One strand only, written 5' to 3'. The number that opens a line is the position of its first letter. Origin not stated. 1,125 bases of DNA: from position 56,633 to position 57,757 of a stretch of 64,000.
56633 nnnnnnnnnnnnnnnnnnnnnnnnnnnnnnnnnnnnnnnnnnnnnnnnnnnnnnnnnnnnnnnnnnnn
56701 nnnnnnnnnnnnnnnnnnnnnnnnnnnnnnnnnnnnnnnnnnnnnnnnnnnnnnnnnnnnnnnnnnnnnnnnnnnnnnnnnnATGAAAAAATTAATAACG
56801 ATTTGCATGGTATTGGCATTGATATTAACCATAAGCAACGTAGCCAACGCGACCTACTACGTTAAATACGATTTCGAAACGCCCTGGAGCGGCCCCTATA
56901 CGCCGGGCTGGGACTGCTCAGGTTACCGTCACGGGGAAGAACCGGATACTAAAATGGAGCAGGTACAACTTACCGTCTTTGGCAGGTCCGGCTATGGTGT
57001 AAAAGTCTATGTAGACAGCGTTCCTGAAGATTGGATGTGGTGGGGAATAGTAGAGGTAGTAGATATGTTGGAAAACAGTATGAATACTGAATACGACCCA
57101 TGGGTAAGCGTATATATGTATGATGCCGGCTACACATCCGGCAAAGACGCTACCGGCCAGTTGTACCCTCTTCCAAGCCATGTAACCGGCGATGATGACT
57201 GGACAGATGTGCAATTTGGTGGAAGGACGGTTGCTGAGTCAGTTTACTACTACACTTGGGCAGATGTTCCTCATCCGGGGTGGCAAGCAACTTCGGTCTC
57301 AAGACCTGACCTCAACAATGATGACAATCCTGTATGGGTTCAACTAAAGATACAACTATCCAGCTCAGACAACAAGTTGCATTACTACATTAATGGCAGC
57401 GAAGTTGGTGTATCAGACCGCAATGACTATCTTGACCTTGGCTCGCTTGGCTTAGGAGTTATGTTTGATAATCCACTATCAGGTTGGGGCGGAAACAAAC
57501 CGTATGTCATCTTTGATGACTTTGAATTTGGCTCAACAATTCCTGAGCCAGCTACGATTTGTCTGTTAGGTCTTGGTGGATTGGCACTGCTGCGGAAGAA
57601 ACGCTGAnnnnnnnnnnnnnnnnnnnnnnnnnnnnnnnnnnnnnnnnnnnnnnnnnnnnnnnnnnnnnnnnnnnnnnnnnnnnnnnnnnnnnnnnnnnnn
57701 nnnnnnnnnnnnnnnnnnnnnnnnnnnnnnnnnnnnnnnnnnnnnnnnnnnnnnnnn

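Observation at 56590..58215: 209-nt, 100% identical promoter-plus-leader in front of two unrelated PEP-CTERM genes: candidate structured cis-regulatory RNA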

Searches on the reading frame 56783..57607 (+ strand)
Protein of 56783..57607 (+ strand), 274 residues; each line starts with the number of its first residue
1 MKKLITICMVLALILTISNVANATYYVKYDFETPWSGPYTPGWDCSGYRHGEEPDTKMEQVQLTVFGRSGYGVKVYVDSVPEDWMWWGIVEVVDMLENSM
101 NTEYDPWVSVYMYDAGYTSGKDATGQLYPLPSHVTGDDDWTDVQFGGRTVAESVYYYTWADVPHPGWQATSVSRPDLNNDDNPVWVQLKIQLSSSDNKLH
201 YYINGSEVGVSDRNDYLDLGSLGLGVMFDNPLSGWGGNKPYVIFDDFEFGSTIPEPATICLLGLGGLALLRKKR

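Call 10: search_protein_families(library=pfam, proteins=[window:56783-57607:+], max_evalue=0.01)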
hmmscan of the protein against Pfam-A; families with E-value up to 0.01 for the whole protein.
window:56783-57607:+ (274 aa): 1 family
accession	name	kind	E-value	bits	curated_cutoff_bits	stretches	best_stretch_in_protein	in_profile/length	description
PF07589.16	PEP-CTERM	-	1.5e-05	25.3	20.7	1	252-274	1-24/24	PEP-CTERM motif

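Call 14: find_encoding_contigs(protein=window:56783-57607:+, flank=10000, max_places=10)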
Protein window:56783-57607:+ (274 aa): 22 contigs read that carry it; 10 places shown.
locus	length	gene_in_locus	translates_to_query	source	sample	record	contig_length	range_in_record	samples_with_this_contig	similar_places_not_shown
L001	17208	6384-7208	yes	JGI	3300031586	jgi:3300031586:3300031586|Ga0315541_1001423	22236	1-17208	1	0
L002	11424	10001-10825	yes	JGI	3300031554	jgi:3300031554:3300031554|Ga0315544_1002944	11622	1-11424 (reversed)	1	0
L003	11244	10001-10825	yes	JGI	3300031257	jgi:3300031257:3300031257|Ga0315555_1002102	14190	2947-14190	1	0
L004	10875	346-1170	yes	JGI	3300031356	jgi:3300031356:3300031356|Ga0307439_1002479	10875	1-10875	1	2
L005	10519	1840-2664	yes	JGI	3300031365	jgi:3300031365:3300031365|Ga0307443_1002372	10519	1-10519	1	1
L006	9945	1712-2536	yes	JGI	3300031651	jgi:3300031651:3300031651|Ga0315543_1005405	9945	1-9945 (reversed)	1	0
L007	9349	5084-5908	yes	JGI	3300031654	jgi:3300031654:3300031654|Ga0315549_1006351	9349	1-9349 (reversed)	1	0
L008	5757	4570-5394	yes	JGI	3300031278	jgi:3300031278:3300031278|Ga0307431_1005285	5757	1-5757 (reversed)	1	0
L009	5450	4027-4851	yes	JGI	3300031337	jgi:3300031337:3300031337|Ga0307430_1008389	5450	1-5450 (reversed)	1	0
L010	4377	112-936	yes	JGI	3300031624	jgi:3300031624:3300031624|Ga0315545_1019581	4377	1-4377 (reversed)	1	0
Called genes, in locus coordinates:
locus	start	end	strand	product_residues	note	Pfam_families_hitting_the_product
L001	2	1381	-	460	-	?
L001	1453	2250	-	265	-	PF00440:TetR_N, PF09209:CecR_C (weak)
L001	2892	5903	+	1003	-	PF02415:Chlam_PMP (faint), PF13229:Beta_helix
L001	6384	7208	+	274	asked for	PF07589:PEP_exosort_dom (faint)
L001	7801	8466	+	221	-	PF07589:PEP_exosort_dom (weak)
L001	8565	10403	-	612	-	PF00324:AA_permease, PF13520:AA_permease_2, PF00359:PTS_EIIA_2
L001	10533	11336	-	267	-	PF00290:Trp_syntA, PF00977:His_biosynth (weak)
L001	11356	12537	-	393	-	PF00291:PALP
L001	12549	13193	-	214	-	PF00697:PRAI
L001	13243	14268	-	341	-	PF02885:Glycos_trans_3N, PF00591:Glycos_transf_3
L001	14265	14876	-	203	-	PF00117:GATase, PF07722:Peptidase_C26 (weak)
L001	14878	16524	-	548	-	PF04715:, PF00425:Chorismate_bind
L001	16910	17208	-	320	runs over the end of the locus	PF02653:BPD_transp_2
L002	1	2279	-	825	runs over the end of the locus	?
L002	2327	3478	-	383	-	PF25917:BSH_RND, PF25973:BSH_CzcB, PF25975:CzcB_C (faint), PF25954:Beta-barrel_RND_2, PF25967:RND-MFP_C (weak), PF25989:YknX_C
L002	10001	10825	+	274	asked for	PF07589:PEP_exosort_dom (faint)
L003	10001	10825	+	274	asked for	PF07589:PEP_exosort_dom (faint)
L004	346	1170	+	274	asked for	PF07589:PEP_exosort_dom (faint)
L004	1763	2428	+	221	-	PF07589:PEP_exosort_dom (weak)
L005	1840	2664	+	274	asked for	PF07589:PEP_exosort_dom (faint)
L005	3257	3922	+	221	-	PF07589:PEP_exosort_dom (weak)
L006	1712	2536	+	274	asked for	PF07589:PEP_exosort_dom (faint)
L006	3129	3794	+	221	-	PF07589:PEP_exosort_dom (weak)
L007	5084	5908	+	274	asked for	PF07589:PEP_exosort_dom (faint)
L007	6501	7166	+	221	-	PF07589:PEP_exosort_dom (weak)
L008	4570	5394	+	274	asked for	PF07589:PEP_exosort_dom (faint)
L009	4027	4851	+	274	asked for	PF07589:PEP_exosort_dom (faint)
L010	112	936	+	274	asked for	PF07589:PEP_exosort_dom (faint)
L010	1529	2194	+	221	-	PF07589:PEP_exosort_dom (weak)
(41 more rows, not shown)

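Call 20: find_homologous_proteins(query=window:56783-57607:+, max_evalue=0.001)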
Query window:56783-57607:+ (274 aa): 77 proteins with E <= 0.001 among 3135 candidates.
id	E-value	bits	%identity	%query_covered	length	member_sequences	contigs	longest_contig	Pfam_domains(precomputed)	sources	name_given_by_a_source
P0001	1.7e-189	646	100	100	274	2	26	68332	PF07589.17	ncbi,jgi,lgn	-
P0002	6.1e-116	405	66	95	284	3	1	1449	-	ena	-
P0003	7.9e-114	398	69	92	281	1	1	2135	PF07589.17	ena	-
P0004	9.7e-114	398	64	100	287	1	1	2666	-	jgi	jgi:hypothetical protein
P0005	1.5e-112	394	66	93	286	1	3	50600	-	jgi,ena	-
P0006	3.2e-107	376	62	100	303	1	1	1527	-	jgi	jgi:hypothetical protein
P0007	7.3e-105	368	62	99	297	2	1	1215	-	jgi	jgi:hypothetical protein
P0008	4.4e-101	356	61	93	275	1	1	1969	-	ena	-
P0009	6.9e-100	352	62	97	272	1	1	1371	-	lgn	-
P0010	1.1e-98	348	61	94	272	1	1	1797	-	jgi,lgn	-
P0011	2.8e-98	347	57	99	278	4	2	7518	-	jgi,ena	-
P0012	7.5e-95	336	60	89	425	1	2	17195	PF07589.17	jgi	jgi:hypothetical protein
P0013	1.9e-93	331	56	95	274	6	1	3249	-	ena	-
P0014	6.3e-88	313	53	100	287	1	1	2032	-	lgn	-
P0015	6.8e-88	313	57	96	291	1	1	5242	-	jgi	-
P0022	7.0e-70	254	51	96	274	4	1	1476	PF07589.17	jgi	-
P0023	2.2e-69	252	48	93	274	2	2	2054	PF07589.17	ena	-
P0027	1.2e-66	243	46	95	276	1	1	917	PF07589.17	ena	-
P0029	3.2e-66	242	46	95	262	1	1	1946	PF07589.17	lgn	-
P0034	3.8e-64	235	47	87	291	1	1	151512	PF07589.17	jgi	jgi:hypothetical protein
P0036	1.7e-62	229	47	95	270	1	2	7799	PF07589.17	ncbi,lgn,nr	ncbi:PEP-CTERM sorting domain-containing protein [candidate division KSB1 bacterium]|nr:PEP-CTERM so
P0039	2.0e-61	226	46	94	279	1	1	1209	PF07589.17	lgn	-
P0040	2.4e-61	226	46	99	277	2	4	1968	PF07589.17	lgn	-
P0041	3.0e-61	225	44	100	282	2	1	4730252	PF07589.17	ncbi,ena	-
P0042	3.7e-61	225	45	100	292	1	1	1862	PF07589.17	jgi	jgi:hypothetical protein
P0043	3.0e-60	222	43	100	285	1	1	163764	PF07589.17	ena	-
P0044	9.3e-60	220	41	94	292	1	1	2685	PF07589.17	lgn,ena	-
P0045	1.1e-58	217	46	95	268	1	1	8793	PF07589.17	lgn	-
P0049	6.2e-53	198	42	100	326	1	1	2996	PF07589.17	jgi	jgi:hypothetical protein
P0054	2.9e-8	51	43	14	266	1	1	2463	PF07589.17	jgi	jgi:hypothetical protein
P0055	2.0e-7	49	26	100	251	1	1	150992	PF07589.17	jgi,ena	-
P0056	5.5e-7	47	52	12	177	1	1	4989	PF07589.17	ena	-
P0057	2.6e-6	45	71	9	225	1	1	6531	PF07589.17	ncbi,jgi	ncbi:MAG: PEP-CTERM sorting domain-containing protein [Phycisphaerae bacterium]|jgi:hypothetical pro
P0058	1.2e-5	43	58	9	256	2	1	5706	PF07589.17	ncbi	ncbi:MAG: PEP-CTERM sorting domain-containing protein [Phycisphaerae bacterium]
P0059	1.3e-5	43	70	10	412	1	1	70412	PF07589.17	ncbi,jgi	jgi:hypothetical protein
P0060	2.3e-5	42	68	10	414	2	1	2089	PF07589.17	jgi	jgi:hypothetical protein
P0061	2.4e-5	42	79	9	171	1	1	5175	PF07589.17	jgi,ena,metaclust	metaclust:\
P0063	8.7e-5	40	23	27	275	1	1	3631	PF07589.17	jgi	-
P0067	2.7e-4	38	77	8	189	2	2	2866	PF07589.17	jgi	jgi:hypothetical protein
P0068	3.8e-4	38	66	12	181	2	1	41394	PF07589.17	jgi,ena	-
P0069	4.1e-4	38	71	9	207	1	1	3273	PF07589.17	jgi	-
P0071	4.6e-4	38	73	8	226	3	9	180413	PF07589.17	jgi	jgi:hypothetical protein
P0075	9.1e-4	37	52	10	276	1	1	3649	PF07589.17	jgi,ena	-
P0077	9.6e-4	36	85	9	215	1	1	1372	PF07589.17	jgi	jgi:hypothetical protein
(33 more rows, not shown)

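Call 23: find_encoding_contigs(protein=P0005, flank=10000, max_places=4)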
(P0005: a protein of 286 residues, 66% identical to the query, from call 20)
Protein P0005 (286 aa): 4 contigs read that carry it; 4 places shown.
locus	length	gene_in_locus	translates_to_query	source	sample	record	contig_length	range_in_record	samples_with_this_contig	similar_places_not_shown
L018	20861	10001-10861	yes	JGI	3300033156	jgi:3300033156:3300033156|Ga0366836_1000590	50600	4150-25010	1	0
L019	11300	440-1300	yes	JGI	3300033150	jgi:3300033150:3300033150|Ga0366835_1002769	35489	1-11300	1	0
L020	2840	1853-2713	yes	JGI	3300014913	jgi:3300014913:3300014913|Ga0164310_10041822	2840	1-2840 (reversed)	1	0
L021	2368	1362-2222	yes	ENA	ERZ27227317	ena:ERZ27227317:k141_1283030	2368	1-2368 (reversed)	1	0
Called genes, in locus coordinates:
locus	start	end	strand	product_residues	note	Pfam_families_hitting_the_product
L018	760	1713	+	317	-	PF02195:ParB_N, PF17762:HTH_ParB, PF23433:DUF7119 (weak), PF23552:ParB_C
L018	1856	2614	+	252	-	-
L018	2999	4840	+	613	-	PF07602:DUF1565 (faint), PF22842:Pel9A-like_beta_helix, PF21258:Glyco_hydro_120_ins, PF05048:NosD (weak), PF13229:Beta_helix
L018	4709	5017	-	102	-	-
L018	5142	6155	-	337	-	PF00149:Metallophos, PF12850:Metallophos_2 (weak)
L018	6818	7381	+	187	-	PF06172:Cupin_5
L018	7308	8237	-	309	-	PF01488:Shikimate_DH (weak), PF02737:3HCDH_N (faint), PF02826:2-Hacid_dh_C (weak), PF03446:NAD_binding_2, PF03807:F420_oxidored, PF14833:NAD_binding_11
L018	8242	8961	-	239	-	-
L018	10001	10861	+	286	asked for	-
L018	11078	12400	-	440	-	PF00202:Aminotran_3, PF00155:Aminotran_1_2 (weak)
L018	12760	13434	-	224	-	PF13428:TPR_14 (faint), PF14559:TPR_19 (faint), PF00515:TPR_1 (faint), PF07719:TPR_2 (faint), PF13414:TPR_11 (faint), PF13424:TPR_12 (faint), PF13431:TPR_17 (faint), PF13181:TPR_8 (weak)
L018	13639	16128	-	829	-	PF02518:HATPase_c, PF00204:DNA_gyraseB, PF01751:Toprim, PF00986:DNA_gyraseB_C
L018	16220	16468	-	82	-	PF05258:DciA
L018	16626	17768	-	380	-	PF00712:DNA_pol3_beta, PF02767:DNA_pol3_beta_2, PF02768:DNA_pol3_beta_3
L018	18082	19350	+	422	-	PF16257:UxaE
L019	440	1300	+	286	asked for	-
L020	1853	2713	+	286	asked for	-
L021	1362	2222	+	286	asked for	-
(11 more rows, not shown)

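Call 24: find_encoding_contigs(protein=P0003, flank=10000, max_places=4)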
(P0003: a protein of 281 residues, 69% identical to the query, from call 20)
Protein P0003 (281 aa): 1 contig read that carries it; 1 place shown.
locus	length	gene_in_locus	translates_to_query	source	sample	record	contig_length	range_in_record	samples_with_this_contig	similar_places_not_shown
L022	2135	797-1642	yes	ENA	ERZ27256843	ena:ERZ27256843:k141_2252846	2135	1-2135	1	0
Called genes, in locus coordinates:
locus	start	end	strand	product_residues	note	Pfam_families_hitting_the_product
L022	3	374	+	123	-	?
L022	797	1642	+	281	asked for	PF07589:PEP_exosort_dom (weak)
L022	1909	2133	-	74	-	?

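Call 39: list_cluster_members(proteins=[window:56783-57607:+, window:58200-58865:+, window:60932-61735:-, window:61755-62936:-, L024:3938-4579:+])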
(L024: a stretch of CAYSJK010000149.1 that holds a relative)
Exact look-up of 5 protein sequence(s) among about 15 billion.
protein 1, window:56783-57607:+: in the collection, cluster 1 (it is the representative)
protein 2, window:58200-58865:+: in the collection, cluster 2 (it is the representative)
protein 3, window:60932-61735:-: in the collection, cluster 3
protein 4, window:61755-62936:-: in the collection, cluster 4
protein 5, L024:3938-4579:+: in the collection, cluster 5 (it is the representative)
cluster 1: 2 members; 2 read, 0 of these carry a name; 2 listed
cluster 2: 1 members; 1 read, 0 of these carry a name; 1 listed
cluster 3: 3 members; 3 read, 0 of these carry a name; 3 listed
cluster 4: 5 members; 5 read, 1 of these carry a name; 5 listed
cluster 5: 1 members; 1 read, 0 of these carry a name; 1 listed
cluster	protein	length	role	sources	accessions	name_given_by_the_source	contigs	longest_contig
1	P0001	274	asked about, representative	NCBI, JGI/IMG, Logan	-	-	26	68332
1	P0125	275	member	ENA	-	-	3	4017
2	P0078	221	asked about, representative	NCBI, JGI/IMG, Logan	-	-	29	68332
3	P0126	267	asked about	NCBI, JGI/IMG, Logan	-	-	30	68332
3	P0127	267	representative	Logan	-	-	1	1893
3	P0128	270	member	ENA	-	-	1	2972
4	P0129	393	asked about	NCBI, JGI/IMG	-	-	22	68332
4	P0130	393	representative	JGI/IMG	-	-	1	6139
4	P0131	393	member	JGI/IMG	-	tryptophan synthase beta chain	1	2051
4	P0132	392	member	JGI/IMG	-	-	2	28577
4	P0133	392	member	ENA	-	-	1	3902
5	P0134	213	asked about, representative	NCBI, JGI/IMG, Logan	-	-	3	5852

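Call 41: find_encoding_contigs(protein=P0125, flank=5000, max_places=5)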
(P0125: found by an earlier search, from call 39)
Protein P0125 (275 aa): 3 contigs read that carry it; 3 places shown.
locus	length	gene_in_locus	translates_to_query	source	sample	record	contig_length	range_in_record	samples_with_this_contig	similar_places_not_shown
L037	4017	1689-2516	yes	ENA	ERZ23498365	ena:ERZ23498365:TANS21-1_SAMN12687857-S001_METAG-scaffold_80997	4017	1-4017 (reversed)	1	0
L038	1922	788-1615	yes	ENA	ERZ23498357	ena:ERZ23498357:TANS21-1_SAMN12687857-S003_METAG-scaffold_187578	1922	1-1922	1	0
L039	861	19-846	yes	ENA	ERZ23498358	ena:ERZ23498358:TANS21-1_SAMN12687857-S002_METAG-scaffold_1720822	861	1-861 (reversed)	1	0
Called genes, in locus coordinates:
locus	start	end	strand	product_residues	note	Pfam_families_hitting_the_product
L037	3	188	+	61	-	?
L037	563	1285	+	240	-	-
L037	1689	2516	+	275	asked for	PF07589:PEP_exosort_dom (weak)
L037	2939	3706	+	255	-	-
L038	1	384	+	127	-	?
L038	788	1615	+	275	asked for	PF07589:PEP_exosort_dom (weak)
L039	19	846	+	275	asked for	PF07589:PEP_exosort_dom (weak)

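Call 42: find_encoding_contigs(protein=P0134, flank=10000, max_places=5)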
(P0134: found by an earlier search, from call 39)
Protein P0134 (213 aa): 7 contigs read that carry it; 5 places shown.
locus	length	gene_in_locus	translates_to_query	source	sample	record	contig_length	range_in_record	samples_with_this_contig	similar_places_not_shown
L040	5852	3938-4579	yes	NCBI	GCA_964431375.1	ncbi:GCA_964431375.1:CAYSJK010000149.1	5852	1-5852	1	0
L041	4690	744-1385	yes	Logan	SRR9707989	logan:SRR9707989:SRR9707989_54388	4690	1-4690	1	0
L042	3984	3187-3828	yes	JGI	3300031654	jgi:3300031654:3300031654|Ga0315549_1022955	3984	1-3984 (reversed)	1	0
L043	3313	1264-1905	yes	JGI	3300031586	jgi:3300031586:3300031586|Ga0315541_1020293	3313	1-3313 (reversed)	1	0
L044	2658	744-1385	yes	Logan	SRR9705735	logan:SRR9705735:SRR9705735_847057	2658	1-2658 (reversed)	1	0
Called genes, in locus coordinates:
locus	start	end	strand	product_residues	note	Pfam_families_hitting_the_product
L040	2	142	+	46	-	?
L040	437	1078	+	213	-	PF07589:PEP_exosort_dom (weak)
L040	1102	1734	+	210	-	PF07589:PEP_exosort_dom (weak)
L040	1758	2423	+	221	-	PF07589:PEP_exosort_dom (faint)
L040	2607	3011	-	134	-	PF11399:DUF3192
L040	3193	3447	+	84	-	-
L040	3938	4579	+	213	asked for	-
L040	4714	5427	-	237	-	PF00989:PAS, PF08448:PAS_4, PF13188:PAS_8 (weak), PF13426:PAS_9, PF14598:PAS_11 (faint)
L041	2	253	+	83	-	?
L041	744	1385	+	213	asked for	-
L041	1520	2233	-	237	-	PF00989:PAS, PF08448:PAS_4, PF13188:PAS_8 (weak), PF13426:PAS_9, PF14598:PAS_11 (faint)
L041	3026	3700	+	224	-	PF12728:HTH_17 (weak)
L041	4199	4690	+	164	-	?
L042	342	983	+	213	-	PF07589:PEP_exosort_dom (weak)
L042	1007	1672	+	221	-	PF07589:PEP_exosort_dom (faint)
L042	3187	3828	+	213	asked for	-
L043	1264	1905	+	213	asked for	-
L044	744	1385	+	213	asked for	-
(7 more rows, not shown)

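Call 78: search_protein_families(library=pfam, proteins=[L037:563-1285:+, L037:1689-2516:+, L037:2939-3706:+], max_evalue=0.01)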
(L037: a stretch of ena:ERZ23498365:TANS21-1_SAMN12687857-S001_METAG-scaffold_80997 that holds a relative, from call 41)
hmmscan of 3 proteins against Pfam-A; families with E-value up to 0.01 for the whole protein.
L037:563-1285:+ (240 aa): 1 family
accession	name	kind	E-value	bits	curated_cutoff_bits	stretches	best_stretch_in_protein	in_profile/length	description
PF07589.16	PEP-CTERM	-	6.5e-05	23.3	20.7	1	217-238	1-24/24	PEP-CTERM motif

L037:1689-2516:+ (275 aa): 1 family
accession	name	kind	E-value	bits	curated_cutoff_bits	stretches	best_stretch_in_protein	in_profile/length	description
PF07589.16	PEP-CTERM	-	3e-06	27.5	20.7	1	252-275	1-24/24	PEP-CTERM motif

L037:2939-3706:+ (255 aa): 1 family
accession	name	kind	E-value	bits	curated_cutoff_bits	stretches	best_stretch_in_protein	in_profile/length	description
PF07589.16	PEP-CTERM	-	5.3e-05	23.6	20.7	1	232-254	1-24/24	PEP-CTERM motif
